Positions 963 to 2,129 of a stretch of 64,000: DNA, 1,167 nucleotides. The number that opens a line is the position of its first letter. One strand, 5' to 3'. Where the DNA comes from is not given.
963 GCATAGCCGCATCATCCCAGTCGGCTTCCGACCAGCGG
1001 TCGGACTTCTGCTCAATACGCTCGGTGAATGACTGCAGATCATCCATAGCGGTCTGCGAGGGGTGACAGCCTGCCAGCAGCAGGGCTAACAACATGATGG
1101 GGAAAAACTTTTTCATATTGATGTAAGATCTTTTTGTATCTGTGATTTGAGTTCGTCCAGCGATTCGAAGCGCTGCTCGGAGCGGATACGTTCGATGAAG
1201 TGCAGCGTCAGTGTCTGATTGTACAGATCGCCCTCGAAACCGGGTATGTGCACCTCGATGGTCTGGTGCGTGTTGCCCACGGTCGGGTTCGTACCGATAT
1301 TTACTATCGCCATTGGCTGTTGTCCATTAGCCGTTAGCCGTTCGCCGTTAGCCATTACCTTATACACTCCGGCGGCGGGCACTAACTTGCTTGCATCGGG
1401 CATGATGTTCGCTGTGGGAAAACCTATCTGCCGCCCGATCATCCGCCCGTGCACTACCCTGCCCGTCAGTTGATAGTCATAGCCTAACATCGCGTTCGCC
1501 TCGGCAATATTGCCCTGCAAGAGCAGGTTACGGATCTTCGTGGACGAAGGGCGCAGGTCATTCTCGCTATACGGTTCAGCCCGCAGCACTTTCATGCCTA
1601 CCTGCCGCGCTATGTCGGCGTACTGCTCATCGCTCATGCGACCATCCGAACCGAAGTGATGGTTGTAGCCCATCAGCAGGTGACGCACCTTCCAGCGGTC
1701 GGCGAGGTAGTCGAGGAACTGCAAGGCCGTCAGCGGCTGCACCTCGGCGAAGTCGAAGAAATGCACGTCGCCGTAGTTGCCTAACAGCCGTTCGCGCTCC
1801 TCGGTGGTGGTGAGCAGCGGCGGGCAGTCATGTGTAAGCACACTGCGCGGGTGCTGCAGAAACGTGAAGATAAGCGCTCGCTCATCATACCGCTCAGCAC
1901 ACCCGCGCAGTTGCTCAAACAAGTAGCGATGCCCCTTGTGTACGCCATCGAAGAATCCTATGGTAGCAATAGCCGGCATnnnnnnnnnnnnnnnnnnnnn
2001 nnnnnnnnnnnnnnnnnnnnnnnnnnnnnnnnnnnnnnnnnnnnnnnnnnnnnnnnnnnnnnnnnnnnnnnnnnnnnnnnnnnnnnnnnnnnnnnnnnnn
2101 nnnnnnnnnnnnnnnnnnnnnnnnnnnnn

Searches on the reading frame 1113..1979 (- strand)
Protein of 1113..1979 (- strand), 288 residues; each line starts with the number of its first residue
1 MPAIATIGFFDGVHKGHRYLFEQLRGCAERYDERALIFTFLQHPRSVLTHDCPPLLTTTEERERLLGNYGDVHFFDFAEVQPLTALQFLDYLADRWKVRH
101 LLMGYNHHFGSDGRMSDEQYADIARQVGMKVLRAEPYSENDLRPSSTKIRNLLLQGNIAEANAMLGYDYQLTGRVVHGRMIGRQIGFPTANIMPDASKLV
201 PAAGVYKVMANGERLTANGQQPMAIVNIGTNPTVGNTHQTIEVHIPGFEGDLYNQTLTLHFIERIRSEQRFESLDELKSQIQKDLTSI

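Call 55: search_protein_families(library=pfam, proteins=[window:1113-1979:-], max_evalue=0.001)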
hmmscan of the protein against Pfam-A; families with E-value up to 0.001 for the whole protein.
window:1113-1979:- (288 aa): 2 families
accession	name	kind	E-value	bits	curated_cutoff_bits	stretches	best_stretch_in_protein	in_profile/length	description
PF01687.23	Flavokinase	-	1.1e-39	135.9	19.6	1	165-286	1-118/124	Riboflavin kinase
PF06574.18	FAD_syn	-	9.1e-28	97.5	27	1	3-147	8-157/158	FAD synthetase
